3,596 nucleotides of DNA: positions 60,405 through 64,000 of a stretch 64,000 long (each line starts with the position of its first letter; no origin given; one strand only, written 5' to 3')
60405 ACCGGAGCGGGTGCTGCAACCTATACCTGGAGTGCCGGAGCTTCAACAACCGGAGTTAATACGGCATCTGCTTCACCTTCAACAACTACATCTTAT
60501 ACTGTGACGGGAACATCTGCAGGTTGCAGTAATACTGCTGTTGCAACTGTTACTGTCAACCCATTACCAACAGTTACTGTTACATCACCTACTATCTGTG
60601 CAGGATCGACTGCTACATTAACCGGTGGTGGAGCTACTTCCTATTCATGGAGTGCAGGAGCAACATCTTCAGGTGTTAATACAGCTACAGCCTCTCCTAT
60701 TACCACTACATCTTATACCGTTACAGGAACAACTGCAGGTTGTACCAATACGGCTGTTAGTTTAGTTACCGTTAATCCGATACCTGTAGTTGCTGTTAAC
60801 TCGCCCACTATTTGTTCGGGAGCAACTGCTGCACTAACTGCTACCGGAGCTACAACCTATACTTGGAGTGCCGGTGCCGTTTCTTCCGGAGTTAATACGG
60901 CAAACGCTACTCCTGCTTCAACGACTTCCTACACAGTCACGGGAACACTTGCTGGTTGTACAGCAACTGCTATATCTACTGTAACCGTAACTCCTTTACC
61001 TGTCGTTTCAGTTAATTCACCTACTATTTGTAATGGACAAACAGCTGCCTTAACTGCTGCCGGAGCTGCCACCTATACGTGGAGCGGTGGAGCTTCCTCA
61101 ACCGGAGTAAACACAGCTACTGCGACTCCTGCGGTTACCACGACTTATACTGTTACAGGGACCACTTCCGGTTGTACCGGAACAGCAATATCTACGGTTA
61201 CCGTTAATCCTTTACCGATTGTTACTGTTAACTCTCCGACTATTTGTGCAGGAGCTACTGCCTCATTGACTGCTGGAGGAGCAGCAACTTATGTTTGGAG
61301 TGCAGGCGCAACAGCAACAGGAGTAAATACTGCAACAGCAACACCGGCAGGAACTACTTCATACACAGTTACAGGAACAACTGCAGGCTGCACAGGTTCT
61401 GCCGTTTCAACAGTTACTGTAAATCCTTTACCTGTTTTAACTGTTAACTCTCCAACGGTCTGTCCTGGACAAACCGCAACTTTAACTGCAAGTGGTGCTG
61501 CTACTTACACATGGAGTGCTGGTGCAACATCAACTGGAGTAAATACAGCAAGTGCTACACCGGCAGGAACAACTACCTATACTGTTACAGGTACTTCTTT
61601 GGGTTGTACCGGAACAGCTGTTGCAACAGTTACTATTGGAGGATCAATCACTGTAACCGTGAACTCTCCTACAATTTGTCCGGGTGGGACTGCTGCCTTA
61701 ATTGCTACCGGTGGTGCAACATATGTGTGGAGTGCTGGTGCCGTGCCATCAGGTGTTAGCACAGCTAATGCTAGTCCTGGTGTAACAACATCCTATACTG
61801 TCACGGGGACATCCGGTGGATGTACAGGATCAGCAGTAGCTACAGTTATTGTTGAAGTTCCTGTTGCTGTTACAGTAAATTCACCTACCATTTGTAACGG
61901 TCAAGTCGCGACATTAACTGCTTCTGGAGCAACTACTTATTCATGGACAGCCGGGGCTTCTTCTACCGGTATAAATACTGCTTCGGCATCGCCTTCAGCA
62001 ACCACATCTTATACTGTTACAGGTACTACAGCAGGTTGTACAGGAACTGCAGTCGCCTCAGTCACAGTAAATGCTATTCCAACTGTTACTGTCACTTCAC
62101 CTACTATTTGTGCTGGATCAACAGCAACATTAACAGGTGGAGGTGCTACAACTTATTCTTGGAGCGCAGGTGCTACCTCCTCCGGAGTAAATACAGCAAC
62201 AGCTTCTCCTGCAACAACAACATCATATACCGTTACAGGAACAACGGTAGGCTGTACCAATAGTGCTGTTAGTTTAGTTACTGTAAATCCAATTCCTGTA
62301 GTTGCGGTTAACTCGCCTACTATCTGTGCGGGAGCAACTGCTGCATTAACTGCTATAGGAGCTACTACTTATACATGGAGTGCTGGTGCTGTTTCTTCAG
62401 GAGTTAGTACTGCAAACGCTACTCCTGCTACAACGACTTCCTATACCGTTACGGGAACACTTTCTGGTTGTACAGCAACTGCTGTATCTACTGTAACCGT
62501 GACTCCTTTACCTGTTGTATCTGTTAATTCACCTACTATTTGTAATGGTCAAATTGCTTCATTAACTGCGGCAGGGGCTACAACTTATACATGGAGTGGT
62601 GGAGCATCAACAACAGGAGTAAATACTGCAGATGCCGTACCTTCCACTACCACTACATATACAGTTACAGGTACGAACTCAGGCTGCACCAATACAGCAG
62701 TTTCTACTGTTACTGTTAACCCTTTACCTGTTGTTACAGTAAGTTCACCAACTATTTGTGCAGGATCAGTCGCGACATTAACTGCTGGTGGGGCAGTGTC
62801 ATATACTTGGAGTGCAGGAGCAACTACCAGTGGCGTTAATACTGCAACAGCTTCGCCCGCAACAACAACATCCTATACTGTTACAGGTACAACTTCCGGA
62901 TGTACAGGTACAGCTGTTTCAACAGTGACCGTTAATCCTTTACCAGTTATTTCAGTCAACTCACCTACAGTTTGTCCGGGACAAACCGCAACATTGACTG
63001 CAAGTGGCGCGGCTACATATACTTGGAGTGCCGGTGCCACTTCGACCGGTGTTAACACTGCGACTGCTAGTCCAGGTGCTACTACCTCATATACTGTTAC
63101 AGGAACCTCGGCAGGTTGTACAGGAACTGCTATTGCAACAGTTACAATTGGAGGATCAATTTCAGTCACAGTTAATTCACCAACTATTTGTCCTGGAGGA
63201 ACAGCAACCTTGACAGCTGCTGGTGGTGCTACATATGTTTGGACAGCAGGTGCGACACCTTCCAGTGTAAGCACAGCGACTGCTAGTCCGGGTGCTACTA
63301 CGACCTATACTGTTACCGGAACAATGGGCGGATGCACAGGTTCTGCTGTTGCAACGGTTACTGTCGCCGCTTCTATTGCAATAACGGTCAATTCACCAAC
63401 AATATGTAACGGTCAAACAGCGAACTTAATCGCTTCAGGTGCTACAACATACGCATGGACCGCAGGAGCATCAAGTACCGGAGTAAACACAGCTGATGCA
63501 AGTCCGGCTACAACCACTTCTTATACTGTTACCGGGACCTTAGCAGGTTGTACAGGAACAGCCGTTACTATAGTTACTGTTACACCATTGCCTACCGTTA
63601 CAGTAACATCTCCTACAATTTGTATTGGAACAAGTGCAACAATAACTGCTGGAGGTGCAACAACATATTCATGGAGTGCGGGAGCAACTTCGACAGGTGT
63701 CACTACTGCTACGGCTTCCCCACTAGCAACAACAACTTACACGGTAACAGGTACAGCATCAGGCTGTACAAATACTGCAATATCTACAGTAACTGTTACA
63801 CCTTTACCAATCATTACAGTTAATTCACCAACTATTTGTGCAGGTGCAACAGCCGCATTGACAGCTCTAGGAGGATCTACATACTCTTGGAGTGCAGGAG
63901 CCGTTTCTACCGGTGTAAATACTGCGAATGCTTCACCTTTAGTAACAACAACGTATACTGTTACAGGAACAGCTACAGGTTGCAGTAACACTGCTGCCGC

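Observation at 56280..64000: Giant adhesin gene with a higher-order (7 x about 72 aa, about 1.5 kb) tandem repeat: substrate for recombinational length variation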

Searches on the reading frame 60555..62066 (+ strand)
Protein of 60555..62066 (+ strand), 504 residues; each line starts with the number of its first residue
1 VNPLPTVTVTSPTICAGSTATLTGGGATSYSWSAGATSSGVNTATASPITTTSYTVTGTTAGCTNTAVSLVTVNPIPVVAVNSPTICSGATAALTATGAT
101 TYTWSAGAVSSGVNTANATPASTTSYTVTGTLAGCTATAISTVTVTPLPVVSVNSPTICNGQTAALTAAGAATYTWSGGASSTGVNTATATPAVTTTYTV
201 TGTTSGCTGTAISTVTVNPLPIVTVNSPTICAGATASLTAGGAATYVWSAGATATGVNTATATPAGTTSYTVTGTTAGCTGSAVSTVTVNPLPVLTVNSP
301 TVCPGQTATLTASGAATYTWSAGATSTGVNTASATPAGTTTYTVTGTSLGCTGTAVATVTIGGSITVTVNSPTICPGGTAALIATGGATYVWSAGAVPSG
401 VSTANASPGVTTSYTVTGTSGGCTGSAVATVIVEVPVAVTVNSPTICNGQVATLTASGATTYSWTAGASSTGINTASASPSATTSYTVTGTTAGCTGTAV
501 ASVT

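Call 9: search_protein_families(library=pfam, proteins=[window:60555-62066:+], max_evalue=1)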
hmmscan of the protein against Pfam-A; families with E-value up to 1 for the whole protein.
window:60555-62066:+ (504 aa): 2 families
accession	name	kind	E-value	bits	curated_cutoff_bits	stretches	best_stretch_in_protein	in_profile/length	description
PF19081.6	Ig_7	-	3.2e-13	50.2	27.3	7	149-219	4-84/84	Ig-like domain CHU_C associated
PF00048.25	IL8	-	0.0013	19.3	21.3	0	340-363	18-41/60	Small cytokines (intecrine/chemokine), interleukin-8 like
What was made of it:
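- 60555..62066 (+): Block A: seven Ig_7 units (W_07 to W_13). Pfam Ig_7 gives 7 stretches in this block (call 9, protein 8).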

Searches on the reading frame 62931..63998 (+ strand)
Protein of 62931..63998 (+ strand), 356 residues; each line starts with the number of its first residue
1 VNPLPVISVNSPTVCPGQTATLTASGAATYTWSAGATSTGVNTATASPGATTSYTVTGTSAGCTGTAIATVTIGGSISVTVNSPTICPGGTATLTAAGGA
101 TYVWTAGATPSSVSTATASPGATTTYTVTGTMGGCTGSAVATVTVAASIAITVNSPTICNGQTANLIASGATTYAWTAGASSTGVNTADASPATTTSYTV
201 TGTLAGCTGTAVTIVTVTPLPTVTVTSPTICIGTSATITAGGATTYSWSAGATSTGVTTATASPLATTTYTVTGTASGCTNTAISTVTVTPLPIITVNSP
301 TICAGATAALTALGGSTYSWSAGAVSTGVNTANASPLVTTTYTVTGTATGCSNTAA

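Call 24: find_related_loci(query=window:62931-63998:+, collection=metagenome_contigs, flank=10000)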
Query window:62931-63998:+ (356 aa) in metagenome_contigs; peptide patterns used: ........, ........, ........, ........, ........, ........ (x = any residue, [..] = any of these).
600 stretches matched a pattern (row limit reached: there are more); 282 encode a relative of the query (tblastn E <= 1e-3); the best 80 are kept; 80 distinct loci.
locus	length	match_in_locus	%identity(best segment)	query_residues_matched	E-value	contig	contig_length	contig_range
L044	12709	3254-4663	89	1-355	2e-139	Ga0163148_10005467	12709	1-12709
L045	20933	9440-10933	89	1-355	1e-133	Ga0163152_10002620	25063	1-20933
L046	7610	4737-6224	67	1-355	4e-97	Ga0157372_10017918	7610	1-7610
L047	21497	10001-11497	64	1-355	3e-94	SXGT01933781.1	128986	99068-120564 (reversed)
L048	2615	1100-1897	88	1-355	9e-90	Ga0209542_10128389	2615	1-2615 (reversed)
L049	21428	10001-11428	46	1-355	4e-78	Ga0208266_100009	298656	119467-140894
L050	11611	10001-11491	67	1-355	6e-76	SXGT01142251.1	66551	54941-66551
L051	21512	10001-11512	56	1-355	6e-71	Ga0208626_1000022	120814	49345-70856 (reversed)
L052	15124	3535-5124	58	1-351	1e-67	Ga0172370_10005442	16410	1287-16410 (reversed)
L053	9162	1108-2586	52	1-355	1e-67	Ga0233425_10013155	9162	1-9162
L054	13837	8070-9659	58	1-351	1e-67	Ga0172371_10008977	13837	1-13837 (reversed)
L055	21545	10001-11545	56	1-355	2e-65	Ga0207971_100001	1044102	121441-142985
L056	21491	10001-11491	49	1-355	1e-64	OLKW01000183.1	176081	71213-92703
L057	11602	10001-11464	51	1-355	5e-64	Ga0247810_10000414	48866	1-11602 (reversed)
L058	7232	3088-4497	51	1-354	3e-64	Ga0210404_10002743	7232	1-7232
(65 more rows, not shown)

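Call 30: search_protein_families(library=pfam, proteins=[L045:4667-18184:+], max_evalue=0.001)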
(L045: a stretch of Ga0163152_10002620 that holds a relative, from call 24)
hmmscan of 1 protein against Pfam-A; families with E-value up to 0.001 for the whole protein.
L045:4667-18184:+ (4506 aa): 6 families
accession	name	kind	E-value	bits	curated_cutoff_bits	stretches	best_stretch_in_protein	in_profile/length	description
PF13573.12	SprB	-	3.1e-114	372.7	28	19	3093-3127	1-35/37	SprB repeat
PF18911.6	PKD_4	-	8.2e-19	67.9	27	3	4259-4323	21-84/85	PKD domain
PF00801.26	PKD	-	1.6e-12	47.6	23.5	2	4262-4318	17-77/80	PKD domain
PF13585.12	CHU_C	-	1.8e-12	47.6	27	1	4416-4499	3-81/86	CHU_C Type IX secretion signal domain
PF06832.18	BiPBP_C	-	1.6e-07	31.5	26.8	0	2788-2849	20-88/90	Penicillin-Binding Protein C-terminus Family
PF19406.5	PKD_5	-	5.2e-06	26.7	25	2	1010-1075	19-88/88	PKD-like domain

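Call 47: search_protein_families(library=ncbifam, proteins=[L045:15185-18184:+, L045:18465-20933:+], max_evalue=0.001)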
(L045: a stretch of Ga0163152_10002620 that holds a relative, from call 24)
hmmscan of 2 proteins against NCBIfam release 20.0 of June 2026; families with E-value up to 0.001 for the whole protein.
L045:15185-18184:+ (1000 aa): 1 family
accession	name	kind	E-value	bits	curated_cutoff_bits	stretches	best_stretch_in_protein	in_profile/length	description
TIGR04131.1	Bac_Flav_CTERM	domain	2.5e-11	43.6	35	1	910-994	3-79/85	T9SS type B sorting domain-containing protein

L045:18465-20933:+ (823 aa): 0 families
